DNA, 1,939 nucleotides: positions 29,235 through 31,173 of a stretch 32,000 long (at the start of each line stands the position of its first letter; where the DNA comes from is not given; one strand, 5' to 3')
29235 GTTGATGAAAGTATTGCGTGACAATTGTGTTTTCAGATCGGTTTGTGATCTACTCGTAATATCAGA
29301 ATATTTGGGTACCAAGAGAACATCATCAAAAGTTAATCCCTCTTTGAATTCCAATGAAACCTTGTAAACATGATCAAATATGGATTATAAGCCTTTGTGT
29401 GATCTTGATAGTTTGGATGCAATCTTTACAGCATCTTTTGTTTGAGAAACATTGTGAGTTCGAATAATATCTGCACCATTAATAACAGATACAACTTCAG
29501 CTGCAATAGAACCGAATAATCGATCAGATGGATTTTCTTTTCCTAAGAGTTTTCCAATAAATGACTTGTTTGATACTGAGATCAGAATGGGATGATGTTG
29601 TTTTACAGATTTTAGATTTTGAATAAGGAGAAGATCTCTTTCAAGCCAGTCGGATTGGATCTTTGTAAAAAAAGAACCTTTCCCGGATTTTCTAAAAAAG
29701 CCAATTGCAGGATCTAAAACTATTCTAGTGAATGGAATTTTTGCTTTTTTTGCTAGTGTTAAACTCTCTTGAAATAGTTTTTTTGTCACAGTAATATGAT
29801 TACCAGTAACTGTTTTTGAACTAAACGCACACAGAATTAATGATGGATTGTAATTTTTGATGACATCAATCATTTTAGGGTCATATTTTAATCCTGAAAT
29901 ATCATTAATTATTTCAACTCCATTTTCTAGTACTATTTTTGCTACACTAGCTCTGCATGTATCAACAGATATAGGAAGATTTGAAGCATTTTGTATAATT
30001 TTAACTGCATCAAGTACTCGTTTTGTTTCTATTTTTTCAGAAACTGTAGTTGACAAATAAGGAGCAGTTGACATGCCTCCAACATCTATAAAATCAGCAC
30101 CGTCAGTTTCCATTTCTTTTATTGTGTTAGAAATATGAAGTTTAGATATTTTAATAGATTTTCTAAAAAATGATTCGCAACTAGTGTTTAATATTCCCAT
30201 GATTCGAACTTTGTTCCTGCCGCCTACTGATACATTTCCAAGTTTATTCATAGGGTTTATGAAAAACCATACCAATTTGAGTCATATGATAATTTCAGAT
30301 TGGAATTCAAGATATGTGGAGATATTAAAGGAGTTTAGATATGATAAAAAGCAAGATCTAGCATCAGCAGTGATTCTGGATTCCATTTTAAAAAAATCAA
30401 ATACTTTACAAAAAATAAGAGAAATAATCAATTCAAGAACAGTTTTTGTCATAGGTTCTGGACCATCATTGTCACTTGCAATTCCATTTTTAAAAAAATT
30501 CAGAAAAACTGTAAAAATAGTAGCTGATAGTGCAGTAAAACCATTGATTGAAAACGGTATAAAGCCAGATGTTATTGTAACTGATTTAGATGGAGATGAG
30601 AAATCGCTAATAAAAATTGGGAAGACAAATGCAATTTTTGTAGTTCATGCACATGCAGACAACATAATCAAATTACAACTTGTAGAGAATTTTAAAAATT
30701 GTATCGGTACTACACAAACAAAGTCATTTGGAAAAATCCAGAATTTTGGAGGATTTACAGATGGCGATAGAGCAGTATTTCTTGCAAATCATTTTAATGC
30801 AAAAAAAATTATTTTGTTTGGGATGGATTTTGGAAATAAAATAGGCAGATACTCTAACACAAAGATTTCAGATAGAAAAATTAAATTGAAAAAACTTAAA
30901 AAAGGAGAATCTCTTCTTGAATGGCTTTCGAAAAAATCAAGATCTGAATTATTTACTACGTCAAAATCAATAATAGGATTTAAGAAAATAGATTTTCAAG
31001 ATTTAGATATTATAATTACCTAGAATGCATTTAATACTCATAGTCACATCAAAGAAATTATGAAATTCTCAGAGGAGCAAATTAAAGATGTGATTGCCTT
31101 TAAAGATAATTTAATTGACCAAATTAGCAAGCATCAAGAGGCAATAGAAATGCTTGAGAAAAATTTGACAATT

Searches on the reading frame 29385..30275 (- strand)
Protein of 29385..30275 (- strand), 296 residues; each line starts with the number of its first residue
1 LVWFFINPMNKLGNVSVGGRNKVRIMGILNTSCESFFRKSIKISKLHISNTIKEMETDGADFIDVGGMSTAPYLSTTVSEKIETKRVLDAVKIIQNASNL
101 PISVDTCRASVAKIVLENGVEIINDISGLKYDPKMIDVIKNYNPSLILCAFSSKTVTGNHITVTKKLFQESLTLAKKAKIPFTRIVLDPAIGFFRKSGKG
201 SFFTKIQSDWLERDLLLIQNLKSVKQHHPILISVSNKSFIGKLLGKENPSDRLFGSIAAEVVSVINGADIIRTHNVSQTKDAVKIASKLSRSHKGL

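Call 68: search_protein_families(library=pfam, proteins=[window:29385-30275:-], max_evalue=0.001)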
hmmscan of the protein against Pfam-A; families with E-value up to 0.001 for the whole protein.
window:29385-30275:- (296 aa): 1 family
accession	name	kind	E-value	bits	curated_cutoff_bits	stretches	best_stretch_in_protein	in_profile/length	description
PF00809.28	Pterin_bind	-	1.1e-47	163.2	25.5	1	26-274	1-244/244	Pterin binding enzyme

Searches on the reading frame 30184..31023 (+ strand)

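Call 68: search_protein_families(library=pfam, proteins=[window:30184-31023:+], max_evalue=0.001)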
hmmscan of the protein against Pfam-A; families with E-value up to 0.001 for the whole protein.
window:30184-31023:+ (279 aa): 1 family
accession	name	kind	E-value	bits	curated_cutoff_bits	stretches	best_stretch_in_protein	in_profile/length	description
PF01973.23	MptE-like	-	3.1e-34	118.7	34.6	1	73-219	13-169/171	6-hydroxymethylpterin diphosphokinase MptE-like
